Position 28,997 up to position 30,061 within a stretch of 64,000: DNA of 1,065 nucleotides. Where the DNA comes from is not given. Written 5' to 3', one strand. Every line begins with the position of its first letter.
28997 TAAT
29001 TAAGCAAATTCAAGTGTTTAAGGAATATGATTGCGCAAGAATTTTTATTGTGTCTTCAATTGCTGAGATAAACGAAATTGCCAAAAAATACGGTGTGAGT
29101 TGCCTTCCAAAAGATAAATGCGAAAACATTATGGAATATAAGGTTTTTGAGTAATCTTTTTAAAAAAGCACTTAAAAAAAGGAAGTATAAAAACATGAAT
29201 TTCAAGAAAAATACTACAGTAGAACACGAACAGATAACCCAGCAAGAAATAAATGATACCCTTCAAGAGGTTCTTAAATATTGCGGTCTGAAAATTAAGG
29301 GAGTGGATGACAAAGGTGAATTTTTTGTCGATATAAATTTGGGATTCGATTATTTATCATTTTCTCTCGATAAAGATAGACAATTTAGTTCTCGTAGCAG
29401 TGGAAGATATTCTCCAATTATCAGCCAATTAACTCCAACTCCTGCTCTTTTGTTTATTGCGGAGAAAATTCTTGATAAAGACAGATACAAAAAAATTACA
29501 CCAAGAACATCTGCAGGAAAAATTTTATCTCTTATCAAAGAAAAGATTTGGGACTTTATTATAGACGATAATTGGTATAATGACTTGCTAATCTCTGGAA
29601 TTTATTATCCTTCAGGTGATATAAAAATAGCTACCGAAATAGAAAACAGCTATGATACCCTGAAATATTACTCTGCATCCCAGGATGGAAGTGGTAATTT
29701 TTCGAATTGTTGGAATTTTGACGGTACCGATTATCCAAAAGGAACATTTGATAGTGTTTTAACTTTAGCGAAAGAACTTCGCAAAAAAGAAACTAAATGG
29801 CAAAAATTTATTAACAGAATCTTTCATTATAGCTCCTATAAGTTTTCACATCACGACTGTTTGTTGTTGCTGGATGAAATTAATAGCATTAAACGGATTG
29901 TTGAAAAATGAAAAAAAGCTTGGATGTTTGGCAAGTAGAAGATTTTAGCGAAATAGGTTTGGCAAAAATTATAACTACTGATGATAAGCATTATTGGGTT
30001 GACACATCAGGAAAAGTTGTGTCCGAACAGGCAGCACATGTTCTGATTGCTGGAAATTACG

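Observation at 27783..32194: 4-kb cargo cassette bracketed by a duplicated WYL-gene 3' end: HNH-NUMOD4, orphan REC, unknown, WG-repeat, membrane protein, plus convergent DnaA-III ATPase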

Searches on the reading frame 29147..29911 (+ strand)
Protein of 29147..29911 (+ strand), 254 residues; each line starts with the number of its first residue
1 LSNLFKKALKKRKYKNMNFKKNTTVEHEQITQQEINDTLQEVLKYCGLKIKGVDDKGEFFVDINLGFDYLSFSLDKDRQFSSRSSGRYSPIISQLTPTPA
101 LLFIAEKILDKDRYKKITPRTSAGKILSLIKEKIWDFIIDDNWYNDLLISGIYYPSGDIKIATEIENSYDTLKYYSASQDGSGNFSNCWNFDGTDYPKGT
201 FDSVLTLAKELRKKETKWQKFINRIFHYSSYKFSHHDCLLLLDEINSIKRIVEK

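Call 7: search_protein_families(library=pfam, proteins=[window:29147-29911:+], max_evalue=0.01)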
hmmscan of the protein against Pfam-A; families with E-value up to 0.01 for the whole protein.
window:29147-29911:+ (254 aa): 0 families

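Call 17: find_encoding_contigs(protein=window:29147-29911:+, flank=10000, max_places=10)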
Protein window:29147-29911:+ (254 aa): no gene with exactly this product is on record in the collection.

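Call 18: find_homologous_proteins(query=window:29147-29911:+)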
Query window:29147-29911:+ (254 aa): 3 proteins with E <= 0.001 among 654 candidates.
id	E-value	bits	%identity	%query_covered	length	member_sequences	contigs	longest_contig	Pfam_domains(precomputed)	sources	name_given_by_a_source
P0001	2.5e-156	537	100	94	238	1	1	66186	-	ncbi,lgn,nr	ncbi:MAG: hypothetical protein PHC34_01645 [Candidatus Gastranaerophilales bacterium]|nr:hypothetica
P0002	7.9e-106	371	74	91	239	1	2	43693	-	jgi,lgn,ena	-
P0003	9.0e-77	276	57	92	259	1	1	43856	-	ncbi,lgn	-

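Call 19: find_encoding_contigs(protein=P0002, flank=10000, max_places=5)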
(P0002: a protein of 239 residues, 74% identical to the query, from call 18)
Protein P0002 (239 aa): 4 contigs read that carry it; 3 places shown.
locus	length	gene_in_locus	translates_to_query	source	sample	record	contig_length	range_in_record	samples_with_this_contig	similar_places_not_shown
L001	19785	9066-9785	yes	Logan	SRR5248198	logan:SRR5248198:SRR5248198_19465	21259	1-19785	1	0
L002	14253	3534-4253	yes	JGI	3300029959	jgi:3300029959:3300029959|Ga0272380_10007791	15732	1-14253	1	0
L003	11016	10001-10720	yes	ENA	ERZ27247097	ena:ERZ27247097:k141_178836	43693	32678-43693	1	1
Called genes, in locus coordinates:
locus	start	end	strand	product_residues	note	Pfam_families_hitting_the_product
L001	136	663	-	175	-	-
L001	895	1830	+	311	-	PF22558:REase-ARP, PF20796:PDDEXK_13 (faint)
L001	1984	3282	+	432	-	PF08706:D5_N, PF19263:DUF5906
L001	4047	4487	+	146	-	-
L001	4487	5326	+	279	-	PF08401:ArdcN, PF18818:MPTase-PolyVal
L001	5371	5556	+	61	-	PF12728:HTH_17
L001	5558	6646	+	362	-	PF14657:Arm-DNA-bind_4 (weak), PF13102:Phage_int_SAM_5 (weak), PF14659:Phage_int_SAM_3, PF22022:Phage_int_M, PF00589:Phage_integrase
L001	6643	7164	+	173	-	-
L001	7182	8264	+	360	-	PF13280:WYL, PF25583:WCX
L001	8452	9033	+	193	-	-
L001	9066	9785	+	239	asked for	-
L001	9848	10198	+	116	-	PF13146:TRL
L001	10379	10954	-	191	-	-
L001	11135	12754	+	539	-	PF19614:DUF6119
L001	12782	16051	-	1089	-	PF02384:N6_Mtase (weak), PF07669:Eco57I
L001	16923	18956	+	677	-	PF00665:rve (faint), PF09299:Mu-transpos_C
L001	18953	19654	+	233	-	PF05621:TniB (faint), PF13191:AAA_16 (faint), PF13401:AAA_22, PF00004:AAA (weak)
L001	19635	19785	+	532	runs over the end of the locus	PF13495:Phage_int_SAM_4 (faint), PF14659:Phage_int_SAM_3, PF00589:Phage_integrase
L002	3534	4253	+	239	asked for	-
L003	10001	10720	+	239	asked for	-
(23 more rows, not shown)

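Call 20: find_encoding_contigs(protein=P0003, flank=10000, max_places=5)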
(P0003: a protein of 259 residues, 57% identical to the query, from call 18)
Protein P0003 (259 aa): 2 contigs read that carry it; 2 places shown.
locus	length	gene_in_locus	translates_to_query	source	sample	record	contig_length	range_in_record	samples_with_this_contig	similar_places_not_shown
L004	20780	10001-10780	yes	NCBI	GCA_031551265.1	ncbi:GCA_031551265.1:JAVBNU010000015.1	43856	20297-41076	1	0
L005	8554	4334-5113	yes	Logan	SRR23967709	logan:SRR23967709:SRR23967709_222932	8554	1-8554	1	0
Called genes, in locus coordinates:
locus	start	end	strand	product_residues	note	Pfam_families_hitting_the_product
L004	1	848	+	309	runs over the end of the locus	PF01795:Methyltransf_5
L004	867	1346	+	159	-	-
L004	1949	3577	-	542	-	PF00239:Resolvase, PF07508:Recombinase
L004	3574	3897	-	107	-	PF11149:DUF2924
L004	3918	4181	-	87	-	-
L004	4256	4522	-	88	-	-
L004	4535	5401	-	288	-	PF14088:DUF4268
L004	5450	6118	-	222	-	-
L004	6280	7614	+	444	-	PF02195:ParB_N, PF01555:N6_N4_Mtase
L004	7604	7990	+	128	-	PF18932:DUF5681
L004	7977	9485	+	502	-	PF17289:Terminase_6C (weak)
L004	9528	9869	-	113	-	PF12844:HTH_19, PF13560:HTH_31, PF01381:HTH_3, PF13443:HTH_26 (faint)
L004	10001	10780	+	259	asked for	-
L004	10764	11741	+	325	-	PF13280:WYL (weak), PF25583:WCX (weak)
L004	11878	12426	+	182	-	-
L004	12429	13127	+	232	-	-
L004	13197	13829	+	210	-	-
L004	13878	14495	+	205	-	-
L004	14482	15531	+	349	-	PF14903:WG_beta_rep (faint), PF00091:Tubulin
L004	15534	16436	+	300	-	-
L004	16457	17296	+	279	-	-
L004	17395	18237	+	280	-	PF01507:PAPS_reduct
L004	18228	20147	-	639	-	PF13091:PLDc_2, PF07894:SACK1 (weak), PF13091:PLDc_2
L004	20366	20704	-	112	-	-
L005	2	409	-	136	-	?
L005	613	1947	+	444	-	PF02195:ParB_N, PF01555:N6_N4_Mtase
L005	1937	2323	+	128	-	PF18932:DUF5681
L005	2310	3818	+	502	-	PF17289:Terminase_6C (weak)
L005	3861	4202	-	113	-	PF12844:HTH_19, PF13560:HTH_31, PF01381:HTH_3, PF13443:HTH_26 (faint)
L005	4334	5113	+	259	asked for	-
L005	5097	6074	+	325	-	PF13280:WYL (weak), PF25583:WCX (weak)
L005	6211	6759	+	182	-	-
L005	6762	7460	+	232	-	-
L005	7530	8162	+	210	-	-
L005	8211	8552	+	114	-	?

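Call 25: search_protein_families(library=padloc, proteins=[window:29147-29911:+], max_evalue=0.01)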
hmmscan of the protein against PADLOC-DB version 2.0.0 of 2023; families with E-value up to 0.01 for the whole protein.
window:29147-29911:+ (254 aa): 0 families

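Call 26: search_protein_families(library=phrogs, proteins=[window:29147-29911:+], max_evalue=0.01)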
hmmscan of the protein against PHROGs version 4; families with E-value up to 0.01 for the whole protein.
window:29147-29911:+ (254 aa): 1 family
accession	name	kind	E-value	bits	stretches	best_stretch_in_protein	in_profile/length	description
phrog_33647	-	unknown function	0.005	18.3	0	21-83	7-69/102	-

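Call 40: predict_structure(alignment_id=A3)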
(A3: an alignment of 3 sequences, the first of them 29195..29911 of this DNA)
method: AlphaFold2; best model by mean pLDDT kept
length: 238 residues; sequences in the alignment: 3
mean_pLDDT: 39.0   pTM: 0.29
mean pLDDT of the five models: 39.0, 37.1, 36.5, 36.1, 34.5
residues with pLDDT >= 90: 0; 70-90: 9; 50-70: 11; < 50: 218
segments of 3 or more residues with pLDDT < 50: 1-79, 81-85, 110-238
pLDDT, mean of each block of 10 residues (from residue 1): 29 41 45 43 37 34 31 36 49 68 61 46 28 26 30 30 31 33 39 43 41 35 42 37
secondary structure, 60 per line:
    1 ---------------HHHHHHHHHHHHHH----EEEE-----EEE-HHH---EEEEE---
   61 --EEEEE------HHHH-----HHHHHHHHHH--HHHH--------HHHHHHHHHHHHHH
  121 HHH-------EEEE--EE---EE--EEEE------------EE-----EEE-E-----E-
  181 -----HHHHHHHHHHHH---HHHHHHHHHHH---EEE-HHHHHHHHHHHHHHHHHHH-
elements in order: H16-29 E34-37 E43-45 E53-57 E63-67 H74-77 H83-92 H95-98 H107-123 E131-134 E146-149 E169-171 H186-197 H201-211 E215-217 H219-237

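Call 41: search_protein_representatives(alignment_id=A3)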
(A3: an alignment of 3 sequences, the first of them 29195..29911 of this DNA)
Query: 3 sequences, 238 profile positions. Proteins with E-value up to 0.001 (for the whole library): 9; up to 1e-10: 5; up to 1e-30: 2. The best 9 are listed.
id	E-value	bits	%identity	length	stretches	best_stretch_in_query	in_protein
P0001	2.6e-142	488.7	-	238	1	1-238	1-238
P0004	1.4e-41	158.9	-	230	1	11-229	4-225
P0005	1.4e-25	106.6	-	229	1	17-232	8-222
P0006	2.2e-25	105.9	-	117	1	128-234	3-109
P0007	1.4e-19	86.9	-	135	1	128-234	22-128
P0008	2.8e-06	43.4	-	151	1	130-201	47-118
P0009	1.0e-05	41.5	-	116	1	143-199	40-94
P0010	2.2e-04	37.2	-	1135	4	128-171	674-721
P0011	4.5e-04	36.1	-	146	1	140-200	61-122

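Call 42: find_encoding_contigs(protein=P0004, flank=10000, max_places=4)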
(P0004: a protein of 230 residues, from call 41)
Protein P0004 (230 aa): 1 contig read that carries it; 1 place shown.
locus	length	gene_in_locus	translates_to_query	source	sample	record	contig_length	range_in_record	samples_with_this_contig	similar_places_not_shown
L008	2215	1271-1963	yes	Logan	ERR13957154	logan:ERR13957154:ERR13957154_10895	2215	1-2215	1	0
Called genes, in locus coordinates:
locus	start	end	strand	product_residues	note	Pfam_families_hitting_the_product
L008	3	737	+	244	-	?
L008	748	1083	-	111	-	PF13560:HTH_31, PF12844:HTH_19, PF13443:HTH_26 (weak), PF01381:HTH_3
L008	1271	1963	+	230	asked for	-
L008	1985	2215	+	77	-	?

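Call 44: find_encoding_contigs(protein=P0005, flank=10000, max_places=4)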
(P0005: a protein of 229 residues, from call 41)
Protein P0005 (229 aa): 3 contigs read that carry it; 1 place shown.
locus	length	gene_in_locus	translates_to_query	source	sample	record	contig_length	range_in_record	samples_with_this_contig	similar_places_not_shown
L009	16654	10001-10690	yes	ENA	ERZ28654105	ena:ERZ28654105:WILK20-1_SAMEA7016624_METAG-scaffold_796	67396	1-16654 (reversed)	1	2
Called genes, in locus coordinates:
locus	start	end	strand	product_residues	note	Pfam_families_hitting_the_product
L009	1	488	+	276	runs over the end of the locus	PF01966:HD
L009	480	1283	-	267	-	PF00512:HisKA (faint), PF02518:HATPase_c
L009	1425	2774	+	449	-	PF02812:ELFV_dehydrog_N, PF00208:ELFV_dehydrog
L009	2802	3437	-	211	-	PF02811:PHP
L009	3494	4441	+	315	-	-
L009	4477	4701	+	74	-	-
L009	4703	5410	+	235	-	PF01138:RNase_PH, PF03725:RNase_PH_C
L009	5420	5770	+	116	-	-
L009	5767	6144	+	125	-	-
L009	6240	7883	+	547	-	PF02776:TPP_enzyme_N, PF00205:TPP_enzyme_M, PF02775:TPP_enzyme_C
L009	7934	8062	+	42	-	-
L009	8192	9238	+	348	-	PF03462:PCRF, PF00472:RF-1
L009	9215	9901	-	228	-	PF00657:Lipase_GDSL, PF04311:DUF459, PF13472:Lipase_GDSL_2, PF19040:SGNH (weak)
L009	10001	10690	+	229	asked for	-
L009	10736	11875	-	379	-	PF00712:DNA_pol3_beta, PF02767:DNA_pol3_beta_2, PF02768:DNA_pol3_beta_3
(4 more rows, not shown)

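Call 45: find_encoding_contigs(protein=P0006, flank=10000, max_places=4)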
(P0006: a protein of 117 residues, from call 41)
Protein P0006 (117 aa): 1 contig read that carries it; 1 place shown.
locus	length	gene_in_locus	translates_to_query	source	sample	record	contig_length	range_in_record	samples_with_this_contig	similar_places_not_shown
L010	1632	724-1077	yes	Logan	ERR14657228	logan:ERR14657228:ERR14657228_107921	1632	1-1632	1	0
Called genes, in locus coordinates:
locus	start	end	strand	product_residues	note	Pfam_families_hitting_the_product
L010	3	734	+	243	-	?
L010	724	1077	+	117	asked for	-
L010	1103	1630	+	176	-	?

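Call 47: search_protein_families(library=ncbifam, proteins=[window:29195-29911:+], max_evalue=0.01)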
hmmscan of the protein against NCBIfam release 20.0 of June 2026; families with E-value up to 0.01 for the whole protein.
window:29195-29911:+ (238 aa): 0 families

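Call 76: search_protein_families(library=pfam, proteins=[L004:14482-15531:+, L004:15534-16436:+, L004:16457-17296:+, L001:6643-7164:+], max_evalue=0.01)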
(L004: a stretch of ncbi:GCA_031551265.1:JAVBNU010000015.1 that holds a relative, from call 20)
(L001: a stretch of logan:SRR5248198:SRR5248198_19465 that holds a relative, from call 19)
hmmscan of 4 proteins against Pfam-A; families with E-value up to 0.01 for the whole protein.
L004:14482-15531:+ (349 aa): 2 families
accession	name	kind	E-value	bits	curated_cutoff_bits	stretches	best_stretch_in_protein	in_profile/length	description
PF00091.31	Tubulin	-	1.9e-26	94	33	1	146-298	1-174/190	Tubulin/FtsZ family, GTPase domain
PF14903.11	WG_beta_rep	-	2.7e-05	24.5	25.6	0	53-70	3-19/35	WG containing repeat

L004:15534-16436:+ (300 aa): 0 families

L004:16457-17296:+ (279 aa): 1 family
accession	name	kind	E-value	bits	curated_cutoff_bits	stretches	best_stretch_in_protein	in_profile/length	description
PF09643.15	YopX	-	0.0014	19.1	22.4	0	229-248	109-128/128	YopX protein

L001:6643-7164:+ (173 aa): 0 families

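Call 80: predict_structure(alignment_id=A6)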
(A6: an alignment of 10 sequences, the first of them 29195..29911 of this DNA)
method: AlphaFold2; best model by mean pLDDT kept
length: 238 residues; sequences in the alignment: 10
mean_pLDDT: 69.5   pTM: 0.49
mean pLDDT of the five models: 69.5, 68.2, 67.3, 66.9, 60.8
residues with pLDDT >= 90: 37; 70-90: 96; 50-70: 57; < 50: 48
segments of 3 or more residues with pLDDT < 50: 1-9, 48-53, 59-77, 124-131
pLDDT, mean of each block of 10 residues (from residue 1): 41 68 73 63 52 46 28 48 83 82 82 73 46 79 82 70 93 83 95 88 57 78 89 69
secondary structure, 60 per line:
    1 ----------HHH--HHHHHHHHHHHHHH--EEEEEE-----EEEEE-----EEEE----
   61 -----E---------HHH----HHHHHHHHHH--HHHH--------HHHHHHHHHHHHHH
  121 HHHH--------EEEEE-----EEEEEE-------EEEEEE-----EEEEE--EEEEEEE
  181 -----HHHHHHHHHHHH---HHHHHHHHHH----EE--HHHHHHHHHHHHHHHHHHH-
elements in order: H16-29 E32-37 E43-47 E53-56 H83-92 H95-98 H107-124 E133-137 E143-148 E156-161 E167-171 E174-180 H186-197 H201-210 H219-237

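Call 83: fold_search(model_id=the predicted structure, library=pdb)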
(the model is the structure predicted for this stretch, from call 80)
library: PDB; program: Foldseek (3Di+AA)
matches with E <= 10: 276; with E <= 0.001: 0
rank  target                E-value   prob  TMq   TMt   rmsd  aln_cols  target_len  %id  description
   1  9e6q_AE               1.3e+00  0.10  0.12  0.15  12.3        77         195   13  Cryo-EM structure of the Pyrobaculum calidifontis 50S ribosomal subunit in complex with Dri (released 2024-11-20)
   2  1wuf_A                1.3e+00  0.05  0.09  0.06  14.2        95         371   13  Crystal structure of protein GI:16801725, member of Enolase superfamily from Listeria innocua Clip11262 (released 2004-12-21)
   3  1w1w_B                1.4e+00  0.21  0.13  0.10   7.9        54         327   13  Sc Smc1hd:Scc1-C complex, ATPgS (released 2004-09-30)
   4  7ui9_q                1.4e+00  0.04  0.16  0.10  16.6       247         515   10  Core Mediator-PICearly (Copy A) (released 2023-02-15)
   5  4oin_C                1.6e+00  0.20  0.17  0.05   6.1        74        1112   15  Crystal structure of Thermus thermophilus transcription initiation complex soaked with GE23077 (released 2014-05-07)
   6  1w1w_A                1.7e+00  0.20  0.13  0.12   8.3        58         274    7  Sc Smc1hd:Scc1-C complex, ATPgS (released 2004-09-30)
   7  7teo_B                1.7e+00  0.02  0.11  0.11  21.8       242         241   14  Cryo-EM structure of the 20S Alpha 3 Deletion proteasome core particle in complex with FUB1 (released 2022-08-10)
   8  8csp_D                1.8e+00  0.14  0.11  0.11   3.3        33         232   15  Human mitochondrial small subunit assembly intermediate (State A) (released 2022-12-14)
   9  3kta_A                2.0e+00  0.08  0.14  0.19  12.0       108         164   13  Structural Basis for Adenylate Kinase Activity in ABC ATPases (released 2010-06-30)
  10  2b49                  2.0e+00  0.08  0.12  0.12  14.9        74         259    8  Crystal Structure of the Catalytic Domain of Protein Tyrosine Phosphatase, non-receptor Type 3 (released 2005-10-04)
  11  8ow1_P                2.0e+00  0.02  0.15  0.14  19.4       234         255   13  Cryo-EM structure of the yeast Inner kinetochore bound to a CENP-A nucleosome. (released 2023-08-09)
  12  9fog_C                2.1e+00  0.16  0.17  0.05   6.2        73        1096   15  Ap3G bound in de novo transcription initiation T. thermophilus RNA polymerase complex with TC DNA template (released 2025-12-17)
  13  7kj2_B                2.1e+00  0.04  0.10  0.03  13.7        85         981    9  SARS-CoV-2 Spike Glycoprotein with one ACE2 Bound (released 2020-11-11)
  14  7te3                  2.1e+00  0.02  0.11  0.14  17.4       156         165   10  Crystal Structure of a Double Loop Deletion Mutant in gC1qR/C1qBP/HABP-1 (released 2022-06-01)
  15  5o9z_a                2.2e+00  0.04  0.10  0.23  11.1        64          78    6  Cryo-EM structure of a pre-catalytic human spliceosome primed for activation (B complex) (released 2017-08-16)
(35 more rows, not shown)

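Call 84: fold_search(model_id=the predicted structure, library=viral)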
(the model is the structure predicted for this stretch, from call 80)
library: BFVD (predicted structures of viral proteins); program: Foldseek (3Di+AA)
matches with E <= 10: 715; with E <= 0.001: 0
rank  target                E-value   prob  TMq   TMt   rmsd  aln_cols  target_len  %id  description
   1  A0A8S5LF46            9.3e-02  0.11  0.17  0.17  20.2       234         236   12  Uncharacterized protein [Siphoviridae sp. ct3CA7]
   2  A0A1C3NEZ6            1.1e-01  0.14  0.17  0.19  16.7       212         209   10  (no name in the UniProt tables at hand)
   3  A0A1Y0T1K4            1.5e-01  0.08  0.13  0.12  15.7       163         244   10  Uncharacterized protein [Pseudomonas phage Phabio]
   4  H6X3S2                1.7e-01  0.11  0.17  0.11  23.2       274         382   14  Zinc-ribbon domain-containing protein [Klebsiella phage vB_KleM_RaK2]
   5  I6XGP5                1.7e-01  0.08  0.15  0.19  20.2       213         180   14  Uncharacterized protein [Aeromonas phage CC2]
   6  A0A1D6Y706            2.0e-01  0.08  0.12  0.19  18.1       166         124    8  (no name in the UniProt tables at hand)
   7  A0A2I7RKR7            2.2e-01  0.10  0.19  0.13  19.8       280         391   10  (no name in the UniProt tables at hand)
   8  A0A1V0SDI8            3.1e-01  0.18  0.17  0.19  14.3       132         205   12  Uncharacterized protein [Indivirus ILV1]
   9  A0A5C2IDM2            3.5e-01  0.30  0.18  0.32  11.5       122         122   10  (no name in the UniProt tables at hand)
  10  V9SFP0                3.5e-01  0.06  0.13  0.09  18.8       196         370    9  Putative ATPase [Tunisvirus fontaine2]
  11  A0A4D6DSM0            3.9e-01  0.51  0.17  0.48   6.5        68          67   15  (no name in the UniProt tables at hand)
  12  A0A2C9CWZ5            3.9e-01  0.15  0.16  0.23  25.4       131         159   11  Uncharacterized protein [Yersinia phage fHe-Yen9-04]
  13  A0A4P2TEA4            3.9e-01  0.08  0.18  0.05  20.5       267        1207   10  Uncharacterized protein [Vibrio phage VP-1]
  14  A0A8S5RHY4            4.1e-01  0.38  0.14  0.12   4.7        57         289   18  Uncharacterized protein [virus sp. ctML55]
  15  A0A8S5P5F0            4.4e-01  0.21  0.14  0.26  11.4        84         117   12  Uncharacterized protein [Myoviridae sp. ctiil21]
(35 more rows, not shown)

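Call 93: search_dna_similar(query=window:29195-29911:+, collection=phages, mode=protein, max_rows=10, max_evalue=0.001)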
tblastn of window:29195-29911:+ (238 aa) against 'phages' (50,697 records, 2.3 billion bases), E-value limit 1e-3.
No match.

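Call 98: find_related_loci(query=A3, collection=viral_contigs, flank=10000)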
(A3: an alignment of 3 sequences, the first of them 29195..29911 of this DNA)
Query A3 (238 aa) in viral_contigs; peptide patterns used: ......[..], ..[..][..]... (x = any residue, [..] = any of these).
173 stretches matched a pattern, but none encodes a relative of the query by tblastn (E <= 1e-3).
